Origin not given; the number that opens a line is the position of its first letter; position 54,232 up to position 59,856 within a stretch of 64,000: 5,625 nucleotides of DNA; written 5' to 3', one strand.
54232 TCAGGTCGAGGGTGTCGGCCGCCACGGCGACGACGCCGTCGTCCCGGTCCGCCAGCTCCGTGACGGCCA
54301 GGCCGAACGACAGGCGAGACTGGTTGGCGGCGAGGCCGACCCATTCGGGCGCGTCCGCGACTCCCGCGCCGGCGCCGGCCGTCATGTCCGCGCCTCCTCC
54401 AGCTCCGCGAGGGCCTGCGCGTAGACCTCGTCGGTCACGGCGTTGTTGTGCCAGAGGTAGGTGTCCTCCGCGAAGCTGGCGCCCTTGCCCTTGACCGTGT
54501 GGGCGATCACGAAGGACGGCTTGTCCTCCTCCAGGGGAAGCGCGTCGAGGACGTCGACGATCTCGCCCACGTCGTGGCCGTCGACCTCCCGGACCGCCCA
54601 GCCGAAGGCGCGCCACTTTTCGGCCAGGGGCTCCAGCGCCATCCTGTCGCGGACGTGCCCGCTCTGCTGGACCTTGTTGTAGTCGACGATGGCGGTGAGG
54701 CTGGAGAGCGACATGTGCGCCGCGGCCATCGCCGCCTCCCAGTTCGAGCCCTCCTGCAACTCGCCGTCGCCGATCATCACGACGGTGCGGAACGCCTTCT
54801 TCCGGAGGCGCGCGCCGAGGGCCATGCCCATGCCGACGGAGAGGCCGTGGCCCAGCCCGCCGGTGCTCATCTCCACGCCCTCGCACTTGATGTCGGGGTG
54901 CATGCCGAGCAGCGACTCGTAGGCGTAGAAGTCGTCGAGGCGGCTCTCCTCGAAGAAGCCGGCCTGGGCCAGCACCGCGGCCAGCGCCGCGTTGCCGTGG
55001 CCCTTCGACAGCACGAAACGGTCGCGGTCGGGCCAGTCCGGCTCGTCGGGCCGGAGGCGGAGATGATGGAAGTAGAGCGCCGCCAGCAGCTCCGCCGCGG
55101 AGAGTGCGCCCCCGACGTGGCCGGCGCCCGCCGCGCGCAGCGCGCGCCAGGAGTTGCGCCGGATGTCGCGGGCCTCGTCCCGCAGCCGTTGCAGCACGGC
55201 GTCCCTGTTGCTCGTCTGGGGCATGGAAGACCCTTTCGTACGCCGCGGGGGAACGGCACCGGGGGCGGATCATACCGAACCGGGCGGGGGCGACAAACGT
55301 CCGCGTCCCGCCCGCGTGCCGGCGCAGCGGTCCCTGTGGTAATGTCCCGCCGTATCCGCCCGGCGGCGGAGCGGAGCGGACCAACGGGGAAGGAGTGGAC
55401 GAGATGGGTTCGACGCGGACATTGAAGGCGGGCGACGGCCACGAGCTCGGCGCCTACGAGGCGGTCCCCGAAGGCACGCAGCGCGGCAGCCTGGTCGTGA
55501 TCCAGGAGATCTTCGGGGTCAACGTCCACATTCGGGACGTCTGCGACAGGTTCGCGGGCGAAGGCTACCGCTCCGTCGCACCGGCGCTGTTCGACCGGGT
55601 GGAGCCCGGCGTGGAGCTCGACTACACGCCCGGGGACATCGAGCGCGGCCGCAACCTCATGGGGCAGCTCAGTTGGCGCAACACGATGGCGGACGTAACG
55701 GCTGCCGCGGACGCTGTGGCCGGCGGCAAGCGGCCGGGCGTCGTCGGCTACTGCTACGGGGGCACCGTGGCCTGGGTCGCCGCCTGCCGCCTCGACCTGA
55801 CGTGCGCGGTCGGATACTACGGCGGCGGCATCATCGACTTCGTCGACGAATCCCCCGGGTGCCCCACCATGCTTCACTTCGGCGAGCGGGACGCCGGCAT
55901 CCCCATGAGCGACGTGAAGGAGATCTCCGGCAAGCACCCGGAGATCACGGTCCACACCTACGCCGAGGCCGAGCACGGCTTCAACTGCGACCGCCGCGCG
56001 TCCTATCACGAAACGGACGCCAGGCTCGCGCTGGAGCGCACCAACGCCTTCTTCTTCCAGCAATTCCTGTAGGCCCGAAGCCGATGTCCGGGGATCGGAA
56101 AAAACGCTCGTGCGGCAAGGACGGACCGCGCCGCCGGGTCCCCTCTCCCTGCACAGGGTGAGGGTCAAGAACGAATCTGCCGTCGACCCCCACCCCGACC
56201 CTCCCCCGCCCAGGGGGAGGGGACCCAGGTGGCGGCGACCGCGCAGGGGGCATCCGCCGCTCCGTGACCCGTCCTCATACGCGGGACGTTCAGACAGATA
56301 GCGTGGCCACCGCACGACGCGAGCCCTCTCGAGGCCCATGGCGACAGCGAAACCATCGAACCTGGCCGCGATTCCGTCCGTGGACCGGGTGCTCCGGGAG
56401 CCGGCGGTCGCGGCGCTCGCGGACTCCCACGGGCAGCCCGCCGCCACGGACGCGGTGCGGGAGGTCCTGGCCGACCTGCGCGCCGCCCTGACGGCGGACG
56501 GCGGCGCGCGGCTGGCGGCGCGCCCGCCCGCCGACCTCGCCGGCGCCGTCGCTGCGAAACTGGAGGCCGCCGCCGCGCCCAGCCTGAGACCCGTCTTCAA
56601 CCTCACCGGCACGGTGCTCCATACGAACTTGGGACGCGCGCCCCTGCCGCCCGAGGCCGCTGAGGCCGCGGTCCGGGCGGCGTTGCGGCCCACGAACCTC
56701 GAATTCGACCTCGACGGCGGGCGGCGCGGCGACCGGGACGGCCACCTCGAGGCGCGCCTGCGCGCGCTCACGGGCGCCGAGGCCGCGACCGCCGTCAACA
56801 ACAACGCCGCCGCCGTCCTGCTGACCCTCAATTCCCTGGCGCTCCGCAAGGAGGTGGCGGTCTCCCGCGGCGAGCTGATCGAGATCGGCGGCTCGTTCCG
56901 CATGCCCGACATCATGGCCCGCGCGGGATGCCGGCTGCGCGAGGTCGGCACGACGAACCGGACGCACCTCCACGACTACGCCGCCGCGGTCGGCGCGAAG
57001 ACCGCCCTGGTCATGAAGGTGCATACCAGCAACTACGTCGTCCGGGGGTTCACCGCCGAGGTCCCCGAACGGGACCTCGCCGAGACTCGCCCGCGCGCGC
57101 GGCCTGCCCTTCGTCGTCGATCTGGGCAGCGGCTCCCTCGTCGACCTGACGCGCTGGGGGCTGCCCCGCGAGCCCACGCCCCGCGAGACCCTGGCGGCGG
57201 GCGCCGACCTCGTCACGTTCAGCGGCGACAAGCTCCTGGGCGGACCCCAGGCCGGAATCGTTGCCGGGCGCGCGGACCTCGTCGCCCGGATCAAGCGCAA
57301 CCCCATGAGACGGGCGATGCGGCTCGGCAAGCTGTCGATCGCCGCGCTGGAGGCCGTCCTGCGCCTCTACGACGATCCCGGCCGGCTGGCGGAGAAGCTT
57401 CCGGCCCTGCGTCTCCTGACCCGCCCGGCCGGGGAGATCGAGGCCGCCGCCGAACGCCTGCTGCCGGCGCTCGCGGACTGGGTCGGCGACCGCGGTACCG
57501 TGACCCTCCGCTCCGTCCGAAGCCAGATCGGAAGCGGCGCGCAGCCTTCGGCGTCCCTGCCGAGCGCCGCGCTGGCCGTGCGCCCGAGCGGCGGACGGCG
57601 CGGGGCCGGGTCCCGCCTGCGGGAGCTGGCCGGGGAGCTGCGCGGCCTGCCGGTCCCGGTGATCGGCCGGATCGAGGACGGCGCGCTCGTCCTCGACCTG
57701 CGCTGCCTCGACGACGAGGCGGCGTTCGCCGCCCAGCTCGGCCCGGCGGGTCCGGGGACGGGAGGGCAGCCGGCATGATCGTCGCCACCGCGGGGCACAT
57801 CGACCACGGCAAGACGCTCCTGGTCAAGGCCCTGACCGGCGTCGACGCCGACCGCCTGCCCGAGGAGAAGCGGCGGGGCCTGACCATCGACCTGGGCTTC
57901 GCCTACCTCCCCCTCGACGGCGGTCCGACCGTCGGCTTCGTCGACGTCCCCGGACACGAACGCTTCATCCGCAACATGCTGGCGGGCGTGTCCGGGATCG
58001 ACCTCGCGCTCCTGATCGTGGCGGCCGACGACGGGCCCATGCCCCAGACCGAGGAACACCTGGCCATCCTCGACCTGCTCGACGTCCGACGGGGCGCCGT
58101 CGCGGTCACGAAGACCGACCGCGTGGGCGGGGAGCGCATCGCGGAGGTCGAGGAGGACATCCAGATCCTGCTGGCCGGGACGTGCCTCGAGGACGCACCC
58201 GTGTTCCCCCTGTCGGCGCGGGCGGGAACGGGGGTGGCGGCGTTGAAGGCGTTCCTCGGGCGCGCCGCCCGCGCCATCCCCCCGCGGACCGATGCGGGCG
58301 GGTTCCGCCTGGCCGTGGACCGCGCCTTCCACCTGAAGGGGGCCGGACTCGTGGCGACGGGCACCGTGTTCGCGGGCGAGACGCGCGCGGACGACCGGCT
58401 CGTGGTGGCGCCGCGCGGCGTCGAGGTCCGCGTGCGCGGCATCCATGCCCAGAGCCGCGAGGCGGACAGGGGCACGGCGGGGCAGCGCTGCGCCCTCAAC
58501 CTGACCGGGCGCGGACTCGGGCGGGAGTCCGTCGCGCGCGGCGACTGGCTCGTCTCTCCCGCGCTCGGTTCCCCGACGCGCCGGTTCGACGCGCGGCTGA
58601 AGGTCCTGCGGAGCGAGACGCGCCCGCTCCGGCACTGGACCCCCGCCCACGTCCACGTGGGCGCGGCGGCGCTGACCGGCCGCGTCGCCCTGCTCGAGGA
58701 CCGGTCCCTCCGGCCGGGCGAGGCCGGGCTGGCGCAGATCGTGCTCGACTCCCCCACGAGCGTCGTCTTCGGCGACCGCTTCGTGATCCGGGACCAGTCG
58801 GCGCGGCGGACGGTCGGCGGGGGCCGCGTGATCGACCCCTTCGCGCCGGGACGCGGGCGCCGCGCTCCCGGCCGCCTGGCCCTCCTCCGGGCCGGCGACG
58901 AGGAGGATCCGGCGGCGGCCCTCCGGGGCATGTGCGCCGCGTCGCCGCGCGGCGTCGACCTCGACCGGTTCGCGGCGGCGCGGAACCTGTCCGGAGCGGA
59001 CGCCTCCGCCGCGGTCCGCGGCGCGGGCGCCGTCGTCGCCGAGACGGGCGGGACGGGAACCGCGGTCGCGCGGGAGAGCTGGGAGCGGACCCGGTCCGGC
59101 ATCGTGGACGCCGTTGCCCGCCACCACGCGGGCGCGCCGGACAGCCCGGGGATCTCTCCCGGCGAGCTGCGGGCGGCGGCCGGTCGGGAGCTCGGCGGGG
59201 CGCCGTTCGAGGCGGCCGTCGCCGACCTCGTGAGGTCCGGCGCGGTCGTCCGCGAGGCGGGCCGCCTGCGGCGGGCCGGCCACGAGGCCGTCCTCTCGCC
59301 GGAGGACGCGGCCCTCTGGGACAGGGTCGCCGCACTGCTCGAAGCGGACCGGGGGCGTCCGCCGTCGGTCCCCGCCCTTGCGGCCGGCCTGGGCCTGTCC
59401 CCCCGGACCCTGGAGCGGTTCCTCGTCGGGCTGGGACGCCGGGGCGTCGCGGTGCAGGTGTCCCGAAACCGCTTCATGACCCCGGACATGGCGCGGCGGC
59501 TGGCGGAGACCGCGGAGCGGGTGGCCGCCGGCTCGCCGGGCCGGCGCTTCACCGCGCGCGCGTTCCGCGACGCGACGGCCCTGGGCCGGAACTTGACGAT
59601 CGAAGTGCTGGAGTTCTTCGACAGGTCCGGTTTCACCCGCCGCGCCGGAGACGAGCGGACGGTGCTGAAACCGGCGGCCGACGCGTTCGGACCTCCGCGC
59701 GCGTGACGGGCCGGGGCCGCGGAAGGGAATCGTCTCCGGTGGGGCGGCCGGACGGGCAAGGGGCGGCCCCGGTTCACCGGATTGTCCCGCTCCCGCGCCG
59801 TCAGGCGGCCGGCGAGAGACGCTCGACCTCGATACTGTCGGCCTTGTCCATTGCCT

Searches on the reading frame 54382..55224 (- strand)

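Call 28: search_protein_families(library=pfam, proteins=[window:54382-55224:-])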
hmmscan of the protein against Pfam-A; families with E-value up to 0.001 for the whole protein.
window:54382-55224:- (280 aa): 3 families
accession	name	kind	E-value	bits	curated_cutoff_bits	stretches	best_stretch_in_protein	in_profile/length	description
PF00456.26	Transketolase_N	-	6.2e-45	154.1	22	1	20-266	8-266/334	Transketolase, thiamine diphosphate binding domain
PF13292.11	DXP_synthase_N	-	6e-08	32.7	21.2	1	13-187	17-175/274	1-deoxy-D-xylulose-5-phosphate synthase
PF00676.26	E1_dh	-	3.2e-06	26.8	22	1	103-222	79-200/300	Dehydrogenase E1 component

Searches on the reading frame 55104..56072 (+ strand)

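Call 28: search_protein_families(library=pfam, proteins=[window:55104-56072:+])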
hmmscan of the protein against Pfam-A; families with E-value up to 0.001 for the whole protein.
window:55104-56072:+ (322 aa): 1 family
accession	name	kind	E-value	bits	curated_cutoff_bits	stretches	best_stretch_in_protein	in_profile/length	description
PF01738.24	DLH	-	7.1e-35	121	21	1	116-319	2-215/217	Dienelactone hydrolase family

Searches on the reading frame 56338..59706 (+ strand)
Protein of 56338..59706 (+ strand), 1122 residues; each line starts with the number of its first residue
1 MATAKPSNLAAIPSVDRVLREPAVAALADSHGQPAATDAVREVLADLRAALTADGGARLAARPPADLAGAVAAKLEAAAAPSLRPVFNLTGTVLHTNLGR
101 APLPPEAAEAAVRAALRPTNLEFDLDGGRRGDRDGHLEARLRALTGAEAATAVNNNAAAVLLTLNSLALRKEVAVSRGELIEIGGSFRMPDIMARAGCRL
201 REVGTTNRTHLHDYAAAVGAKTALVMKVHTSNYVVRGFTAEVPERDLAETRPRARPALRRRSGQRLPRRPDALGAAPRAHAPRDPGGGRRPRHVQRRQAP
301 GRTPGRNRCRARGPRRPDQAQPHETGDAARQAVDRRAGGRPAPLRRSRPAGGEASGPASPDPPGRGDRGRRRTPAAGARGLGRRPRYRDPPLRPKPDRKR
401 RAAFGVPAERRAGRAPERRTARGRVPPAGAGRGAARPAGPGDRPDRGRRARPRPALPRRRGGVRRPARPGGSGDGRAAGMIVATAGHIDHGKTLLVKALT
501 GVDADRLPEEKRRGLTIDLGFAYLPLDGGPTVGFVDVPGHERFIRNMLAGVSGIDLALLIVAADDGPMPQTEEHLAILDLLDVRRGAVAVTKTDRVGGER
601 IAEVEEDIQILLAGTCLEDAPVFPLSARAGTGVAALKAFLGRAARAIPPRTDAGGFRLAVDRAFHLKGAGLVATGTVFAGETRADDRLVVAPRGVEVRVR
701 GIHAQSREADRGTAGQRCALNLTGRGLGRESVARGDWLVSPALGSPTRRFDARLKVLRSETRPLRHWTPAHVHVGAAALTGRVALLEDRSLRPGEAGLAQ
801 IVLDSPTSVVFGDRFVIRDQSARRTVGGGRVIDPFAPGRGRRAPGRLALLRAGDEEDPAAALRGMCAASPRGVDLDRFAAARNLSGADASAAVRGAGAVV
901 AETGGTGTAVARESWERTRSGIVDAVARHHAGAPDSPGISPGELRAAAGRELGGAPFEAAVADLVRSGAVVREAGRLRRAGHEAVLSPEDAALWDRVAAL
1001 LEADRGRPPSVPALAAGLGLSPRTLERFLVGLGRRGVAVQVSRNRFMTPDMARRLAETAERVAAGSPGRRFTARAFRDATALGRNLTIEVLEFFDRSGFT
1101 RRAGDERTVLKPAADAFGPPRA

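Call 87: search_protein_families(library=pfam, proteins=[window:56338-59706:+])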
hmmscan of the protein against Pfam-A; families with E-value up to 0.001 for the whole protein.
window:56338-59706:+ (1122 aa): 8 families
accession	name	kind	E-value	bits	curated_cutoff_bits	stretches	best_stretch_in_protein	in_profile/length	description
PF03841.19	SelA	-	3.3e-76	257.2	22.8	1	86-249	1-164/367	L-seryl-tRNA selenium transferase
PF00009.33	GTP_EFTU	-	4.2e-31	108.5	26.5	1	481-637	5-179/188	Elongation factor Tu GTP binding domain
PF25461.1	Beta-barrel_SelB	-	1.3e-26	93.1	27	1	752-837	2-79/80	Selenocysteine-specific elongation factor, beta-barrel domain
PF09107.17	SelB-wing_3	-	1.1e-11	44.5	23.2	1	1070-1108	8-46/47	Elongation factor SelB, winged helix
PF12390.13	Se-cys_synth_N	-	2.4e-11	44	22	1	9-48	1-40/40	Selenocysteine synthase N terminal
PF09106.17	SelB-wing_2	-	1.1e-06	29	22.3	1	924-978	2-56/57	Elongation factor SelB, winged helix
PF03144.31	GTP_EFTU_D2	-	2.1e-06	28.5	30.3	1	670-738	1-72/73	Elongation factor Tu domain 2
PF01926.29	MMR_HSR1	-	0.0007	20.1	21.9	0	482-577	2-99/113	50S ribosome-binding GTPase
